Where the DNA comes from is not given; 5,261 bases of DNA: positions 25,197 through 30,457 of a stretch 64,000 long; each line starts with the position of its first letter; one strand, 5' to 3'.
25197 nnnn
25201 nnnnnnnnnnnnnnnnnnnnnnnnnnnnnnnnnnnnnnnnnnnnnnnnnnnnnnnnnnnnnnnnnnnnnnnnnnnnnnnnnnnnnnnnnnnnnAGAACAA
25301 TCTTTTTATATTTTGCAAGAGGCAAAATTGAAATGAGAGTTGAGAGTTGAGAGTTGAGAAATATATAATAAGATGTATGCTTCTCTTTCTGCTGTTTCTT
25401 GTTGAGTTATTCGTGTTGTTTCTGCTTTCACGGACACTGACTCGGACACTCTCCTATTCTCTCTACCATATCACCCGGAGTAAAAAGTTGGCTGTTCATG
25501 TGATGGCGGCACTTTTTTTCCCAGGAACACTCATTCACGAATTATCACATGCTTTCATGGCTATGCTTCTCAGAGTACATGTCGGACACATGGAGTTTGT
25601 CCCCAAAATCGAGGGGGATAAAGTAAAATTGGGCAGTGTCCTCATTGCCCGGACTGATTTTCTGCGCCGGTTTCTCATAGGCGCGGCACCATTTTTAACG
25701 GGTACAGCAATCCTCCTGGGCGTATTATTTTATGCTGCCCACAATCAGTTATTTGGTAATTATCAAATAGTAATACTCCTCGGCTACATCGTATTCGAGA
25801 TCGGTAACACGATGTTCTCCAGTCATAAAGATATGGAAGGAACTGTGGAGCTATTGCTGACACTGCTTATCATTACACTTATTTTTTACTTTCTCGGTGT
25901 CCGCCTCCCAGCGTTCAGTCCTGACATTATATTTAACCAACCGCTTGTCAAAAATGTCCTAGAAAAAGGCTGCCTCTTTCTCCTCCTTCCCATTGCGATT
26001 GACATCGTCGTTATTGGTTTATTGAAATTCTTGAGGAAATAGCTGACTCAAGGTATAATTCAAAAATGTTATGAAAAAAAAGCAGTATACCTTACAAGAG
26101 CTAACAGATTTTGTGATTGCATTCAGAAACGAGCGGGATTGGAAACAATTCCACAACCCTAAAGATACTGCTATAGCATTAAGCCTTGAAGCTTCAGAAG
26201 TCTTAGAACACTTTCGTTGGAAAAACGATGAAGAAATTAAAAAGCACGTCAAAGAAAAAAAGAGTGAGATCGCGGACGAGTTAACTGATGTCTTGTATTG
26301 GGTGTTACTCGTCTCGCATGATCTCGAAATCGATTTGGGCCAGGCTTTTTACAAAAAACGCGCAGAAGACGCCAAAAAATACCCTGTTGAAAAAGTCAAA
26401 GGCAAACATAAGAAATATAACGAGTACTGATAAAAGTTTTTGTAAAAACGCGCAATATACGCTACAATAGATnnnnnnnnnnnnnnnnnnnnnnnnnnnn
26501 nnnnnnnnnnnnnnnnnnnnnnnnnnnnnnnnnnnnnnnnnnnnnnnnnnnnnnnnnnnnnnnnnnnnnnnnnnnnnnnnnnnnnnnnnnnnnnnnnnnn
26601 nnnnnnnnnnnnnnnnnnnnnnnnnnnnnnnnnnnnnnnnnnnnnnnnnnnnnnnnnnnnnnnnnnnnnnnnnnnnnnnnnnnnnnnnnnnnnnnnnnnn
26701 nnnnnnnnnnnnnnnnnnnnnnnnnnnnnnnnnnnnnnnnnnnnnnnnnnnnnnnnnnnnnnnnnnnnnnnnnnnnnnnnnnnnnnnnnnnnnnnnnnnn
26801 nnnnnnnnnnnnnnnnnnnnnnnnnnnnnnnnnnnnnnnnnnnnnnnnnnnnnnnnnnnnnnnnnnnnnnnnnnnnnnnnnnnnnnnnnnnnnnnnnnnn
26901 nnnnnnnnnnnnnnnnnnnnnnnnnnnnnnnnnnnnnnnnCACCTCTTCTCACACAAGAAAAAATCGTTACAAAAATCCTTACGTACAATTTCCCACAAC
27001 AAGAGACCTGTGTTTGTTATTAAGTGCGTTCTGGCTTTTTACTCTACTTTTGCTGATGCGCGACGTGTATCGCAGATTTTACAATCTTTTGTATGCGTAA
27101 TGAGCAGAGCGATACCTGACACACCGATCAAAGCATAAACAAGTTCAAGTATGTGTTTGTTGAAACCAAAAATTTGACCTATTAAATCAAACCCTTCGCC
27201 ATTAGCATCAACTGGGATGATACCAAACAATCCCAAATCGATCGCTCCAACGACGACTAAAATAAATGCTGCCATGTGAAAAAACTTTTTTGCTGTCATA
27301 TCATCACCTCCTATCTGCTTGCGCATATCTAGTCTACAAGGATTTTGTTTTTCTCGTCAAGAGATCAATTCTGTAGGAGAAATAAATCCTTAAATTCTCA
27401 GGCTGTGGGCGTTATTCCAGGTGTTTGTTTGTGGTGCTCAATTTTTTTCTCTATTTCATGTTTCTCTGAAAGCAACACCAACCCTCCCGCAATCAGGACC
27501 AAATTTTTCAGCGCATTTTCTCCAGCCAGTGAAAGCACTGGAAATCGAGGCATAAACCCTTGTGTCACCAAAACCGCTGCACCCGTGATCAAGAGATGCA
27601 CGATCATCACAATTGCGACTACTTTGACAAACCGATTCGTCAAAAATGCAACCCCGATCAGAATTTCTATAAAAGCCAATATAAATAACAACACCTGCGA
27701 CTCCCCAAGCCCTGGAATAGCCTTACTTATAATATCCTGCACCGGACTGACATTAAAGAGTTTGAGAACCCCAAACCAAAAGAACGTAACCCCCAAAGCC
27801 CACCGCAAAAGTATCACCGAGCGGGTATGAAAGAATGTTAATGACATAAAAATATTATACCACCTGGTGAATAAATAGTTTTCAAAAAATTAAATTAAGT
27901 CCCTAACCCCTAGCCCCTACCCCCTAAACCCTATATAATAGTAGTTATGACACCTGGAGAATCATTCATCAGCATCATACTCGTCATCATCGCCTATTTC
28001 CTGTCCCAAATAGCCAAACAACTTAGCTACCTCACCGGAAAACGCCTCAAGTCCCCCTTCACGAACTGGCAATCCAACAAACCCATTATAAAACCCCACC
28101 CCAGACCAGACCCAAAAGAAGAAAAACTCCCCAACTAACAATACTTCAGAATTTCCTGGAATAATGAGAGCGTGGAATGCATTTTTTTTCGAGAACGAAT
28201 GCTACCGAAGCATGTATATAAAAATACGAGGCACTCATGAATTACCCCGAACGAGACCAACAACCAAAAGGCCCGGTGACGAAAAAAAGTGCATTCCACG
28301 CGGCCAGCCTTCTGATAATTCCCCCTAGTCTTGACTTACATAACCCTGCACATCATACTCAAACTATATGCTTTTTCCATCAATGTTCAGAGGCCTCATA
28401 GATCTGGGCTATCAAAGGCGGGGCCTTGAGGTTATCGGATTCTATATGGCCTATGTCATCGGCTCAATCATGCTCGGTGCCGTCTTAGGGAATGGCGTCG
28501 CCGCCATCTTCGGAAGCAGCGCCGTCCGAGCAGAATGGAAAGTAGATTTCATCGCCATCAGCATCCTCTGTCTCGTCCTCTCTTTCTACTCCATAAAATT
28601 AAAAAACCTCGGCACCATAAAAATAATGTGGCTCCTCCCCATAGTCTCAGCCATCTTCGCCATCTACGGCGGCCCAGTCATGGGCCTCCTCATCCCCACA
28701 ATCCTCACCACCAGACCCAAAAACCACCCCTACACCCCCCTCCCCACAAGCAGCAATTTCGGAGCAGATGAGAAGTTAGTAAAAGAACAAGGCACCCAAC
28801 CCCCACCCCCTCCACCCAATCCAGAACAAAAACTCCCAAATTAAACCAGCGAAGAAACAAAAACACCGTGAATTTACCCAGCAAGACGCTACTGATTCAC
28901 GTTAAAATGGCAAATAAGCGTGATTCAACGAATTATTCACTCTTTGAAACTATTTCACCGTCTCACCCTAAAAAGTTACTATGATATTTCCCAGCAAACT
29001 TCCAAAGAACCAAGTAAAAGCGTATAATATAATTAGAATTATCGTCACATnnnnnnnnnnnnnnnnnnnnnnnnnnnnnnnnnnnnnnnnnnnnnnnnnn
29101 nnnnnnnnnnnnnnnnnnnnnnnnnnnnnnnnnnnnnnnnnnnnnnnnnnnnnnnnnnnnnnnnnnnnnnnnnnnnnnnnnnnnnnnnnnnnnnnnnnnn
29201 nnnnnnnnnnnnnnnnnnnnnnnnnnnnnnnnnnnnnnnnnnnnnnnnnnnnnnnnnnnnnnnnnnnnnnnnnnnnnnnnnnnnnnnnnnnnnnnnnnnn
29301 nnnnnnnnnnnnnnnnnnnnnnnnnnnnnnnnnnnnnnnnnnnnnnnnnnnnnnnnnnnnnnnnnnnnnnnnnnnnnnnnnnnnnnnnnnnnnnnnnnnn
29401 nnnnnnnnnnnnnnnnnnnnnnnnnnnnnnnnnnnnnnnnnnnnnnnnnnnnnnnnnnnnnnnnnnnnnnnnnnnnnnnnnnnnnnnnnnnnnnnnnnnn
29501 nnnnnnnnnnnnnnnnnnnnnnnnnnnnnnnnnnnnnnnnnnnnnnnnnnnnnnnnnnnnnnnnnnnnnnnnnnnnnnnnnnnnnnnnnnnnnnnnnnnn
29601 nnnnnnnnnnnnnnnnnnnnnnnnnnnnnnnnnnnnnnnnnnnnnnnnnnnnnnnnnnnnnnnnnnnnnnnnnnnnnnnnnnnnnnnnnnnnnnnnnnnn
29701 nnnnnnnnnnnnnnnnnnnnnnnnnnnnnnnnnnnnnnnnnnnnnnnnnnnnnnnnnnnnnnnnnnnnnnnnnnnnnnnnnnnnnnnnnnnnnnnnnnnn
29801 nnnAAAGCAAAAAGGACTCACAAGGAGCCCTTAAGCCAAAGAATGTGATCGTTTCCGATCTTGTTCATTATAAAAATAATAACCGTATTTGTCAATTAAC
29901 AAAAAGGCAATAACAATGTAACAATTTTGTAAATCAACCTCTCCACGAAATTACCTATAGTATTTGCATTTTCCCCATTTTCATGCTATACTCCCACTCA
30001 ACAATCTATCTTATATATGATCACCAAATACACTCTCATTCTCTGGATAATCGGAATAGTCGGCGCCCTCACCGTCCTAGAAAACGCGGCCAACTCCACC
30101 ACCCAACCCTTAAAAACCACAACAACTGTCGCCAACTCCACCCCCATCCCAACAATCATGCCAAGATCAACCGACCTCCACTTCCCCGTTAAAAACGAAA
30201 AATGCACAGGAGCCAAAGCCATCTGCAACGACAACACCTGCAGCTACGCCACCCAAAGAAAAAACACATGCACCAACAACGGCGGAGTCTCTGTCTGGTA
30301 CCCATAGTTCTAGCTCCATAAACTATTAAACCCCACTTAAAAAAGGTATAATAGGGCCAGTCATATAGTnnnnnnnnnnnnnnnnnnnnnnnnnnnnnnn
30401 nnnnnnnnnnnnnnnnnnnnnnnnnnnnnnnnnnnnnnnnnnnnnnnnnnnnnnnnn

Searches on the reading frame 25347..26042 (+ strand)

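Call 6: search_protein_families(library=pfam, proteins=[window:25347-26042:+], max_evalue=0.01)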
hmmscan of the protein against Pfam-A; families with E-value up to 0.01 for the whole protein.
window:25347-26042:+ (231 aa): 1 family
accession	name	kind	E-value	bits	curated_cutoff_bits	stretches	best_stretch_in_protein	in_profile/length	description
PF13398.12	Peptidase_M50B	-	0.0026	17.9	26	1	61-183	25-135/201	Peptidase M50B-like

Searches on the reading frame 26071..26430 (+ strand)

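Call 6: search_protein_families(library=pfam, proteins=[window:26071-26430:+], max_evalue=0.01)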
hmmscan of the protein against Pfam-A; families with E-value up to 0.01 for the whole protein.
window:26071-26430:+ (119 aa): 4 families
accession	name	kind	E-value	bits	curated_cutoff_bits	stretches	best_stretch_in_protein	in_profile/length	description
PF12643.12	MazG-like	-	1.9e-11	44.5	27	1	35-118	1-84/85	MazG-like family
PF03819.22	MazG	-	0.00079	20.1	22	1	37-94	10-60/74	MazG nucleotide pyrophosphohydrolase domain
PF01503.22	PRA-PH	-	0.0013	19.5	21.3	1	59-92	45-78/86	Phosphoribosyl-ATP pyrophosphohydrolase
PF08761.16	dUTPase_2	-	0.0034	18.1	22.9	1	4-92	8-89/162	dUTPase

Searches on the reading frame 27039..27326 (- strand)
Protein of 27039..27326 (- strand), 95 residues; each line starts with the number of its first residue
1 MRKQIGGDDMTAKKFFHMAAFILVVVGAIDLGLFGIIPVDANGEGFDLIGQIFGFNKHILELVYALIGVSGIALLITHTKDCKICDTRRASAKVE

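Call 88: search_protein_families(library=pfam, proteins=[window:27039-27326:-], max_evalue=10)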
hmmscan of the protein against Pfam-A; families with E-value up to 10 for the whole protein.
window:27039-27326:- (95 aa): 1 family
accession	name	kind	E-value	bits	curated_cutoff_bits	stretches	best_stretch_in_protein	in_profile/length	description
PF04070.17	DUF378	-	2.9e-09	37.1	25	1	15-76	2-57/60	Domain of unknown function (DUF378)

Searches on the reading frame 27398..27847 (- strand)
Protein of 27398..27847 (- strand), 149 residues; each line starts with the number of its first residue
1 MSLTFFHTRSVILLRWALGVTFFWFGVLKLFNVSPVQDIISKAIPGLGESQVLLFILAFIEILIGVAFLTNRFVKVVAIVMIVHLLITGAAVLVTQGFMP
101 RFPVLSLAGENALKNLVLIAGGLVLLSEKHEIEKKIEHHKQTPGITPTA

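Call 6: search_protein_families(library=pfam, proteins=[window:27398-27847:-], max_evalue=0.01)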
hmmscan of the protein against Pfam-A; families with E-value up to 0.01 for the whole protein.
window:27398-27847:- (149 aa): 4 families
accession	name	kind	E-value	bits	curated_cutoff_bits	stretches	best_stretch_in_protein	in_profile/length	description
PF07681.17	DoxX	-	1.1e-08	36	23.6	1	12-91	3-82/85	DoxX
PF07291.16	MauE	-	0.00011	23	27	1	11-97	5-92/128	Methylamine utilisation protein MauE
PF04224.18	DUF417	-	0.00017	21.7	27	1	46-129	89-170/175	Protein of unknown function, DUF417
PF13781.11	DoxX_3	-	0.00064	20.6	25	1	25-94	7-78/102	DoxX-like family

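Call 16: find_related_loci(query=window:27398-27847:-, collection=genome_contigs, flank=10000)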
Query window:27398-27847:- (149 aa) in genome_contigs; peptide patterns used: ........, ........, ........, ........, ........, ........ (x = any residue, [..] = any of these).
208 stretches matched a pattern, but none encodes a relative of the query by tblastn (E <= 1e-3).

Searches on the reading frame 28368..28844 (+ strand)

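Call 5: search_protein_families(library=padloc, proteins=[window:28368-28844:+], max_evalue=0.01)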
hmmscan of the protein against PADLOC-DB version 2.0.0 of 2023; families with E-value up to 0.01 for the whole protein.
window:28368-28844:+ (158 aa): 0 families

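Call 6: search_protein_families(library=pfam, proteins=[window:28368-28844:+], max_evalue=0.01)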
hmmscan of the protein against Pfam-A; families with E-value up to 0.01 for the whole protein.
window:28368-28844:+ (158 aa): 1 family
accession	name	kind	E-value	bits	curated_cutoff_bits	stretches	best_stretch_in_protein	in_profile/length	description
PF03595.22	SLAC1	-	0.0021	17.7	27.9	1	27-105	71-156/331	Voltage-dependent anion channel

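Call 28: search_protein_families(library=ncbifam, proteins=[window:28368-28844:+], max_evalue=0.01)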
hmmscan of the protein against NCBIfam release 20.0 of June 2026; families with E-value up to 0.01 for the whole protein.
window:28368-28844:+ (158 aa): 0 families

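Call 29: search_protein_families(library=phrogs, proteins=[window:28368-28844:+], max_evalue=0.01)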
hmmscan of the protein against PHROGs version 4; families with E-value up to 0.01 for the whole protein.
window:28368-28844:+ (158 aa): 0 families

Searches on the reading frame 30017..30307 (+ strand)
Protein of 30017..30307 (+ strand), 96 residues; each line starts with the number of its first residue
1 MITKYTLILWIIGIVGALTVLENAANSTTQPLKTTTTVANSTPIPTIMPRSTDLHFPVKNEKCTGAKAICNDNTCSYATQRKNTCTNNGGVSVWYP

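Call 28: search_protein_families(library=ncbifam, proteins=[window:30017-30307:+], max_evalue=0.01)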
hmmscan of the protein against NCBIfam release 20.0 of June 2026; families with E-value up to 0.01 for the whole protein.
window:30017-30307:+ (96 aa): 0 families

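Call 29: search_protein_families(library=phrogs, proteins=[window:30017-30307:+], max_evalue=0.01)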
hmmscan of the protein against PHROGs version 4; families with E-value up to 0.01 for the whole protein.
window:30017-30307:+ (96 aa): 0 families

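Call 88: search_protein_families(library=pfam, proteins=[window:30017-30307:+], max_evalue=10)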
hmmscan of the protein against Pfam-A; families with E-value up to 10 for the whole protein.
window:30017-30307:+ (96 aa): 3 families
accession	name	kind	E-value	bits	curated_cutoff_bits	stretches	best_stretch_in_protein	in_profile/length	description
PF12587.13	DUF3761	-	6e-06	27.1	29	1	54-95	40-82/82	Protein of unknown function (DUF3761)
PF23416.1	DUF7107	-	0.17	12.7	24.6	1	59-88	4-32/48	Domain of unknown function (DUF7107)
PF10650.14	zf-C3H1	-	0.26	11.5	20.9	1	69-77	10-18/22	Putative zinc-finger domain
